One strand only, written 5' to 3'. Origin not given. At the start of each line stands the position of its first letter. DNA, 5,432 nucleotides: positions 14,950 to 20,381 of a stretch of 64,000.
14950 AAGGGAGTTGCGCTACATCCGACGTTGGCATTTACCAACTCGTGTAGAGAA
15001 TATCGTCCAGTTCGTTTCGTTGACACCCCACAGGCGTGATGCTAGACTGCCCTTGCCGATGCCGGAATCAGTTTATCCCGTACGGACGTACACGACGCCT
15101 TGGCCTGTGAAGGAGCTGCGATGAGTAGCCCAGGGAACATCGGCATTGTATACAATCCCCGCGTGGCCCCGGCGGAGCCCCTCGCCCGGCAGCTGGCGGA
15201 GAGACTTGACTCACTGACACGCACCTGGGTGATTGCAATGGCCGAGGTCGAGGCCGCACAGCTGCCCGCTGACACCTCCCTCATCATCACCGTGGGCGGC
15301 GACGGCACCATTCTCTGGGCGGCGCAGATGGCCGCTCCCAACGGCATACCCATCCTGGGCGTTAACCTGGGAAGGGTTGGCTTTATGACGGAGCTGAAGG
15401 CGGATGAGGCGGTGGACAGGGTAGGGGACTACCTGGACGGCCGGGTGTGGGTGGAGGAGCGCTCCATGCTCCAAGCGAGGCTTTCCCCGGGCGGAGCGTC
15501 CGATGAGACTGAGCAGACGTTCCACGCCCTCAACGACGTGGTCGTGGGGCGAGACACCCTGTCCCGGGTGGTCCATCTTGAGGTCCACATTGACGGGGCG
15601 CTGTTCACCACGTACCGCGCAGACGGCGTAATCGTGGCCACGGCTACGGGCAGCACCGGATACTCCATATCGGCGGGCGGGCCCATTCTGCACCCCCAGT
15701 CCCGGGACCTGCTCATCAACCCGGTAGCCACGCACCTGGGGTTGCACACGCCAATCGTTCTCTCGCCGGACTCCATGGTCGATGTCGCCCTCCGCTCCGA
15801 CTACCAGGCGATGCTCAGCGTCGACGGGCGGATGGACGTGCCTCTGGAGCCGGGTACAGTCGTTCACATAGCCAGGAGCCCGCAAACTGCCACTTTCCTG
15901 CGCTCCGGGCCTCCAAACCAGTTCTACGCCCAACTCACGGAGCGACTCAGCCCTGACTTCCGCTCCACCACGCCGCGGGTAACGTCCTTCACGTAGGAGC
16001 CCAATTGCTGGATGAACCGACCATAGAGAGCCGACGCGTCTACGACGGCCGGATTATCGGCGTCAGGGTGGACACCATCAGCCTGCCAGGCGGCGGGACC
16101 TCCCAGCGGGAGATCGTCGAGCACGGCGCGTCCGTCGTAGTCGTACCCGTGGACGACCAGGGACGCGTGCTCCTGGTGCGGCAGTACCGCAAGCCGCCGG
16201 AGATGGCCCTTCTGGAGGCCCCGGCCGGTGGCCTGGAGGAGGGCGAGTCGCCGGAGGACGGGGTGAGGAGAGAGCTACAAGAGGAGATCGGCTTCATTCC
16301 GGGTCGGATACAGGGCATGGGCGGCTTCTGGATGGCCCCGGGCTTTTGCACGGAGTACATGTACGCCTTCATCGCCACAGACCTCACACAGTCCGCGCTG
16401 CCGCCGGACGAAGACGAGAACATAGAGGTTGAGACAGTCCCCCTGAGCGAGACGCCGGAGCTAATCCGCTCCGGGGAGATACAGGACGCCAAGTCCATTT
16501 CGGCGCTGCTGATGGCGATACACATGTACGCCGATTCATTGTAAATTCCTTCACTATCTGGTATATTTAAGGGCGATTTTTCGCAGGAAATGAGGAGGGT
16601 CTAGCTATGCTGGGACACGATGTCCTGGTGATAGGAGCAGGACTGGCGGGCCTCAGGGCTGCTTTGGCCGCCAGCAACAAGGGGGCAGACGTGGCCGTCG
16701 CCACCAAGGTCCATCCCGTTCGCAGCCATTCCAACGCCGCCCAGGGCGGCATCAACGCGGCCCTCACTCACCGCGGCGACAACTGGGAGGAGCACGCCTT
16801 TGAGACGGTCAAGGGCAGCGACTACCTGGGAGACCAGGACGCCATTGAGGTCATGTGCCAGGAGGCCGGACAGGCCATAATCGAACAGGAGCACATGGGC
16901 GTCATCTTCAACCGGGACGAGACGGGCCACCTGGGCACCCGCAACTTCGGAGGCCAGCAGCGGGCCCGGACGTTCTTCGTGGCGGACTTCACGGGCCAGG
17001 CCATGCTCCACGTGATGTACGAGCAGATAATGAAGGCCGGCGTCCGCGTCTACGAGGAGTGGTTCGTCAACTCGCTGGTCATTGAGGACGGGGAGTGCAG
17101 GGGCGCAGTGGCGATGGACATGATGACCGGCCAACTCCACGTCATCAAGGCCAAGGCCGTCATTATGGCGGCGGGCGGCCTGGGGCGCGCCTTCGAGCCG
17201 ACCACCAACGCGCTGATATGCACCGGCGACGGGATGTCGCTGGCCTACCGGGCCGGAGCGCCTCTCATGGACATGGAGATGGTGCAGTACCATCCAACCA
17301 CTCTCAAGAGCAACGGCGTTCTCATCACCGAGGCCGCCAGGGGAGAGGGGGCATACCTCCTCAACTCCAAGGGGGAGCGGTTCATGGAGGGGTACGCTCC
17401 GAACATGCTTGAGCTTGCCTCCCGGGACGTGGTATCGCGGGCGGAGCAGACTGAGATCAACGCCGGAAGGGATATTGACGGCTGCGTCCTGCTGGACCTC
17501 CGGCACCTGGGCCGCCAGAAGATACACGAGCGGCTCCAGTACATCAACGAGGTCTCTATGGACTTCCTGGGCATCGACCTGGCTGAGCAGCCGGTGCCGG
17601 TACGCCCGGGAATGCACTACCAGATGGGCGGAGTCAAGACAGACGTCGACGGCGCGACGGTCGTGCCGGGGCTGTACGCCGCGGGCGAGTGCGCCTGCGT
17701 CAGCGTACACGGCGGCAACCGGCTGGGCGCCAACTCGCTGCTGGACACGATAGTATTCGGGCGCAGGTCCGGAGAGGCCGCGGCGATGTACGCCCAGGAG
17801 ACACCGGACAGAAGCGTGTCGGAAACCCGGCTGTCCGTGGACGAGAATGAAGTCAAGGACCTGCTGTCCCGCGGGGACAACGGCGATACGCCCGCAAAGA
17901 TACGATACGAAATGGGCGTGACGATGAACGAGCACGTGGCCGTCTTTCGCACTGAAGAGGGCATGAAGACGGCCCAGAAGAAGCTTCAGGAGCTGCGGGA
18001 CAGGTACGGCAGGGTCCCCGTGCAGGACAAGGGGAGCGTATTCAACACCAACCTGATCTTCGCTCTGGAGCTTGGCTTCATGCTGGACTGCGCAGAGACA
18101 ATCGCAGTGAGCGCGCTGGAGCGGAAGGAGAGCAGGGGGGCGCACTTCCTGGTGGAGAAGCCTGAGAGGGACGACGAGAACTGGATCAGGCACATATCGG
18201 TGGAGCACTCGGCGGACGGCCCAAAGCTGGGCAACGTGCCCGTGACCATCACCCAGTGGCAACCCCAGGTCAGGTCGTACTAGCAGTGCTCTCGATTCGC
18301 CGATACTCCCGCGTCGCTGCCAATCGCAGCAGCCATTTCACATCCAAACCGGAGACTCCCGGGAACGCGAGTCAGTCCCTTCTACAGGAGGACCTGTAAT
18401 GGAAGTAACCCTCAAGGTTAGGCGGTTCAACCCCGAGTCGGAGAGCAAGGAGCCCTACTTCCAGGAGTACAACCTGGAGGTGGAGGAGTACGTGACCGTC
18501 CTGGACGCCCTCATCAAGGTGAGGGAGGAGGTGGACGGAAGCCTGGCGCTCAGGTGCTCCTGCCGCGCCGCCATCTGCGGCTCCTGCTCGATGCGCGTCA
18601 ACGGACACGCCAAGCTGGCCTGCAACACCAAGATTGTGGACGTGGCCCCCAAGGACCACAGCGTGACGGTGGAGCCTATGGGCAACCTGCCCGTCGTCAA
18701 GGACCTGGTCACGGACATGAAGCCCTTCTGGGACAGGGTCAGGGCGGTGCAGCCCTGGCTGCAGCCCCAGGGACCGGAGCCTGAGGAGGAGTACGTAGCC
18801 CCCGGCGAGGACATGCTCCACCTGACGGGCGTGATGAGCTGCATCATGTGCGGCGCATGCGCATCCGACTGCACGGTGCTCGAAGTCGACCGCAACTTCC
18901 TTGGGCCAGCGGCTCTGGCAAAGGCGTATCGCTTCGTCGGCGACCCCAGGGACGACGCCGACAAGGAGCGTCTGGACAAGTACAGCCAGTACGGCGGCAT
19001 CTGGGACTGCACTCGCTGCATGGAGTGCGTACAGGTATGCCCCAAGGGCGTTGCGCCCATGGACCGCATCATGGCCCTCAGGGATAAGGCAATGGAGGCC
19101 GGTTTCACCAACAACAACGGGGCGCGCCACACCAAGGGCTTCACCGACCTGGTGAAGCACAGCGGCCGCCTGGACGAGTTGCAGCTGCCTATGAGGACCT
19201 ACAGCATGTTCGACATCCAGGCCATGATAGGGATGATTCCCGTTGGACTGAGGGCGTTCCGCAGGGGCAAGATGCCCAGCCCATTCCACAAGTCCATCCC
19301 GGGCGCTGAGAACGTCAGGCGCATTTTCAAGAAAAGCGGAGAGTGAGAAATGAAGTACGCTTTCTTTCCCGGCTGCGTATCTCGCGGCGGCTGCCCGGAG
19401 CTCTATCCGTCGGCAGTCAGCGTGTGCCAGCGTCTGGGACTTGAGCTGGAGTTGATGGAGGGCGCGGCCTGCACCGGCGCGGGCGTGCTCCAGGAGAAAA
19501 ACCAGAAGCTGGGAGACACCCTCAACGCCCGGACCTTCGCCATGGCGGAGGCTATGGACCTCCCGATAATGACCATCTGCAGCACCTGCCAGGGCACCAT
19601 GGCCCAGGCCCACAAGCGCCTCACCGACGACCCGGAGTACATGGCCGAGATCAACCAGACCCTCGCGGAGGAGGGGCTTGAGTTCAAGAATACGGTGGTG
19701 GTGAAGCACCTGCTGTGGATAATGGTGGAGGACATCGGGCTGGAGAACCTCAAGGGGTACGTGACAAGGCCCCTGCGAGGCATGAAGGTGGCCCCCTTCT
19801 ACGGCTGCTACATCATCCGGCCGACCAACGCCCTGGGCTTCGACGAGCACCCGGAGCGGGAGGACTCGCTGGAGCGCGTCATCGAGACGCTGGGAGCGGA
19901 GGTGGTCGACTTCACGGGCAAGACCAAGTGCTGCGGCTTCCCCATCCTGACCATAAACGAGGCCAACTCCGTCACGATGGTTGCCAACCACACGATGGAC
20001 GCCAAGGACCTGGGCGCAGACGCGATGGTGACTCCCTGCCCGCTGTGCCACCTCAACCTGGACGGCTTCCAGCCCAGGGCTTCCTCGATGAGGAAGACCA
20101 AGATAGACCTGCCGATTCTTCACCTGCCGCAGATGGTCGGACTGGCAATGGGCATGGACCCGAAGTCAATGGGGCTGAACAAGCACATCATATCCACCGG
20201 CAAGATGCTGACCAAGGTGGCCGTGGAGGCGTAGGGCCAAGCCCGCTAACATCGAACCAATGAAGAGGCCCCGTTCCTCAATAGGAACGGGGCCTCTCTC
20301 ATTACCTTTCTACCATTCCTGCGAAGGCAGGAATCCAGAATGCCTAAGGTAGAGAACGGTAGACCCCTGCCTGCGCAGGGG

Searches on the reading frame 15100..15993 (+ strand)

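Call 44: search_protein_families(library=pfam, proteins=[window:15100-15993:+], max_evalue=0.001)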
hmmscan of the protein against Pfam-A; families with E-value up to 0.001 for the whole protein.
window:15100-15993:+ (298 aa): 3 families
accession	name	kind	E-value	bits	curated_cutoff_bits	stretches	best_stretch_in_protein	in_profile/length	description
PF20143.4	NAD_kinase_C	-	2.4e-30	105.3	23.7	1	144-268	1-125/126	ATP-NAD kinase C-terminal domain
PF01513.26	NAD_kinase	-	1.1e-16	61.8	25.5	1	54-111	68-125/130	ATP-NAD kinase N-terminal domain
PF00781.29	DAGK_cat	-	0.00036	20.6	23.6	1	39-86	35-85/125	Diacylglycerol kinase catalytic domain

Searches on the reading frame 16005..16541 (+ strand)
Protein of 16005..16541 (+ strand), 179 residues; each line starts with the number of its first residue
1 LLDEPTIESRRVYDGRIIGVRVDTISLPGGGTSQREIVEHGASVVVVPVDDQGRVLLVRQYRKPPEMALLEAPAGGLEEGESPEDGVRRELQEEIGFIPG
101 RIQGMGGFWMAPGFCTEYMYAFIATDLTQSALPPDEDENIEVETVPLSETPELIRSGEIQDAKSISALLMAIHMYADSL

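Call 45: search_protein_families(library=pfam, proteins=[window:16005-16541:+], max_evalue=0.001)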
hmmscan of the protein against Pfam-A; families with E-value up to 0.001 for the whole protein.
window:16005-16541:+ (179 aa): 1 family
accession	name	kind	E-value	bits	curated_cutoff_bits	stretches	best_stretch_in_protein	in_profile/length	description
PF00293.34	NUDIX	-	4.2e-23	82.3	21.1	1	40-161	2-127/134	NUDIX domain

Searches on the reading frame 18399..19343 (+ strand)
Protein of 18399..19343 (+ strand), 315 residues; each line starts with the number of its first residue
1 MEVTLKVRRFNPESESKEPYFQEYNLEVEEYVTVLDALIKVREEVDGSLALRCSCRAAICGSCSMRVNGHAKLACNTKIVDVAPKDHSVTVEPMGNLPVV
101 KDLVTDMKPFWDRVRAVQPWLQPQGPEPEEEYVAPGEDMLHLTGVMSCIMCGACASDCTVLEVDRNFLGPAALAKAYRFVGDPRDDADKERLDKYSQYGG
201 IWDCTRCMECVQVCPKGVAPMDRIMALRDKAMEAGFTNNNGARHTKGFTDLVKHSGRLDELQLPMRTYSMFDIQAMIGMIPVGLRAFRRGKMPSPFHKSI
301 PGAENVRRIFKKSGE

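Call 45: search_protein_families(library=pfam, proteins=[window:18399-19343:+], max_evalue=0.001)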
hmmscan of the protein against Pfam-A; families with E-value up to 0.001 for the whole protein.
window:18399-19343:+ (315 aa): 7 families
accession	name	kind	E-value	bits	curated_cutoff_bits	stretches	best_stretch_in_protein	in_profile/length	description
PF13085.11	Fer2_3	-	7.3e-34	116.4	27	1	4-111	1-106/107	2Fe-2S iron-sulfur cluster binding domain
PF13183.11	Fer4_8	-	2.6e-13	50.7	27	1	147-218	4-68/68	4Fe-4S dicluster domain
PF13237.11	Fer4_10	-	1.7e-08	34.7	25.5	1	147-215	8-53/53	4Fe-4S dicluster domain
PF12838.12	Fer4_7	-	1.5e-07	32.2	27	1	147-218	1-52/52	4Fe-4S dicluster domain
PF13187.11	Fer4_9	-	1.9e-07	31.4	27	1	148-217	2-50/52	4Fe-4S dicluster domain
PF13534.11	Fer4_17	-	5.6e-07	30.5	22.2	1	147-218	1-60/61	4Fe-4S dicluster domain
PF13746.11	Fer4_18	-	3.7e-05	24.3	27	0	194-218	51-75/114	4Fe-4S dicluster domain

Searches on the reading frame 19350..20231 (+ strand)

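Call 45: search_protein_families(library=pfam, proteins=[window:19350-20231:+], max_evalue=0.001)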
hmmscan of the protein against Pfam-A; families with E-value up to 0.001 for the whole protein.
window:19350-20231:+ (294 aa): 2 families
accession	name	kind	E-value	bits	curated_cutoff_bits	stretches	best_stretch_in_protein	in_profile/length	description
PF02754.22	CCG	-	4.3e-27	94.5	20.6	2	147-238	1-85/85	Cysteine-rich domain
PF22196.1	HdrB-like_C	-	6.4e-06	26.5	33.4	1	199-279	4-86/87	HdrB-like C-terminal domain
